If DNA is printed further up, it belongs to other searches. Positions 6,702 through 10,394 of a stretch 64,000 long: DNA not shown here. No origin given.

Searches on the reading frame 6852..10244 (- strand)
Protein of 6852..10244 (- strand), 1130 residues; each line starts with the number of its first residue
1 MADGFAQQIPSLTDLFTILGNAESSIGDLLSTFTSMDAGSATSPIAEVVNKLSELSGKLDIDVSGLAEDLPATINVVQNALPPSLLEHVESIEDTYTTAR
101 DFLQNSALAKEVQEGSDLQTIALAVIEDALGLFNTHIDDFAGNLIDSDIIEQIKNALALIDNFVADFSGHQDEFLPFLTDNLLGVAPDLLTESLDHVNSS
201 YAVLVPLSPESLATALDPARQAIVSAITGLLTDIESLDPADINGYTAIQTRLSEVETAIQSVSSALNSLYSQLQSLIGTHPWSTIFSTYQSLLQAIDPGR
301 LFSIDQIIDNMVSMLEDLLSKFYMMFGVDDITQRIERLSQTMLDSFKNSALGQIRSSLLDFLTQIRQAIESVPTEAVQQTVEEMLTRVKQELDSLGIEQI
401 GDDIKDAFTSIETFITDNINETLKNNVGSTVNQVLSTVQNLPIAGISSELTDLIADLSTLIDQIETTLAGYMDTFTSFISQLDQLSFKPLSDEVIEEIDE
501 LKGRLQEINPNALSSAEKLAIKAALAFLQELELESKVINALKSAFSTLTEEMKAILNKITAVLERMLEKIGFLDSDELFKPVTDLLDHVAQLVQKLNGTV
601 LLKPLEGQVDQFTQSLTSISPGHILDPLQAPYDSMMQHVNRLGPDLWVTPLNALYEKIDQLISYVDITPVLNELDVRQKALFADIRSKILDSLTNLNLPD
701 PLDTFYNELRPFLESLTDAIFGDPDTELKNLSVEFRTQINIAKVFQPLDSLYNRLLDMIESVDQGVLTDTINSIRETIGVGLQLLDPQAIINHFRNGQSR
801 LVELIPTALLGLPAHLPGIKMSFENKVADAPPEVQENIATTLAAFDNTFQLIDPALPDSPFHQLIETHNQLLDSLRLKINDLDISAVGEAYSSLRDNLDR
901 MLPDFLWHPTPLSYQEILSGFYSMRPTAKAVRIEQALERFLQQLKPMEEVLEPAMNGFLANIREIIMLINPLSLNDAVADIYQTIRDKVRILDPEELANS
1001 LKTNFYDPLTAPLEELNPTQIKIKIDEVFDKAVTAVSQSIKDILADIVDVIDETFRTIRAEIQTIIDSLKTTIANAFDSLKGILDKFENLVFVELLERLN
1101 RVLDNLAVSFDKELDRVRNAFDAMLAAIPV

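Call 3: search_protein_families(library=pfam, proteins=[window:6852-10244:-], max_evalue=0.01)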
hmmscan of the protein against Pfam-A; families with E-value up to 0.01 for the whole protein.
window:6852-10244:- (1130 aa): 7 families
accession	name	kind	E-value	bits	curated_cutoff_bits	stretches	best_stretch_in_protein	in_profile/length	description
PF04513.17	Baculo_PEP_C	-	3.5e-12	47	38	2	351-453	22-130/140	Baculovirus polyhedron envelope protein, PEP, C terminus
PF01442.23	Apolipoprotein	-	1.2e-05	25.6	90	0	1024-1123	74-176/190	Apolipoprotein A1/A4/E domain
PF08385.17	DHC_N1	-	3.6e-05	23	28.3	0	1024-1124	255-365/562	Dynein heavy chain, N-terminal region 1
PF19174.5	DUF5856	-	0.00034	22.1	34.6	0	702-776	13-85/94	Family of unknown function (DUF5856)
PF07464.16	ApoLp-III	-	0.0011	19.5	36.3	0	416-520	20-107/146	Apolipophorin-III precursor (apoLp-III)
PF20203.3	DUF6565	-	0.0031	18.2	24.5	0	1051-1086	46-83/86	Domain of unknown function (DUF6565)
PF22456.1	PqqF-like_C_4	-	0.0035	17.9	27.5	0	351-395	48-92/100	PQQ synthase PqqF-like, C-terminal lobe domain 4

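Call 6: search_protein_families(library=ncbifam, proteins=[window:6852-10244:-], max_evalue=0.01)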
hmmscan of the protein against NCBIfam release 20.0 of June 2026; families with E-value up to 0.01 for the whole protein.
window:6852-10244:- (1130 aa): 4 families
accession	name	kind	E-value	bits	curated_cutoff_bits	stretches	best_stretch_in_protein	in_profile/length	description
TIGR04527.1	mycoplas_twoTM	subfamily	1.8e-06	27.8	125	1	422-582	44-182/248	MG_279/MG_280 family protein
NF041065.1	DpdH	equivalog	1.3e-05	23.9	450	0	428-570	845-991/1014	protein DpdH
NF047516.1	LA_3659_fam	equivalog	0.00075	19.1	36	0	377-468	104-191/221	LA_3659 family protein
NF047514.1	SpiroCoCo_N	equivalog_domain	0.00075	19.1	75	0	377-468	104-191/221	SpiroCoCo family coiled-coil protein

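Call 71: search_protein_families(library=phrogs, proteins=[window:6852-10244:-], max_evalue=0.001)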
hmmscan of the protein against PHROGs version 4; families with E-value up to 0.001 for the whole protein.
window:6852-10244:- (1130 aa): 17 families
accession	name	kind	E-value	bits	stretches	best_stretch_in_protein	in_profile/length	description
phrog_305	-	tail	6e-26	92.3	3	827-1078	371-644/1001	tail length tape measure protein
phrog_1272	-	tail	1.8e-20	73.3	2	121-578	660-1041/1606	tail length tape measure protein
phrog_4200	-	tail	1.6e-17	64.3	2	357-584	346-570/732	tail length tape measure protein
phrog_1535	-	tail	2.1e-15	57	2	329-1091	527-1021/1152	tail length tape measure protein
phrog_58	-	tail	6e-14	52.4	1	102-440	684-913/1544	tail length tape measure protein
phrog_1204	-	tail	3e-13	49.6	1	211-381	397-550/1483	tail protein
phrog_5493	-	tail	9.3e-13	48.4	1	349-662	534-797/1102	tail length tape measure protein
phrog_17020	-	unknown function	3.6e-12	47.1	1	206-436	19-213/353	-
phrog_991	-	tail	4.3e-08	32.2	1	376-1056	555-801/1966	tail length tape measure protein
phrog_167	-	tail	8e-07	28.1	1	360-1127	513-980/1555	tail length tape measure protein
phrog_4070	-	tail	1.6e-06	27.5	0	1039-1125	287-369/989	tail length tape measure protein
phrog_3806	-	unknown function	4.5e-06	28.2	0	341-436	71-161/166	-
phrog_1922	-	tail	5.9e-06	26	1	1025-1091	359-421/932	baseplate hub subunit and tail lysozyme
phrog_5296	-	unknown function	0.00067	19.1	0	936-1121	453-620/685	-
phrog_5448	-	tail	0.0007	17.5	0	341-564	1439-1663/3103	tail length tape measure protein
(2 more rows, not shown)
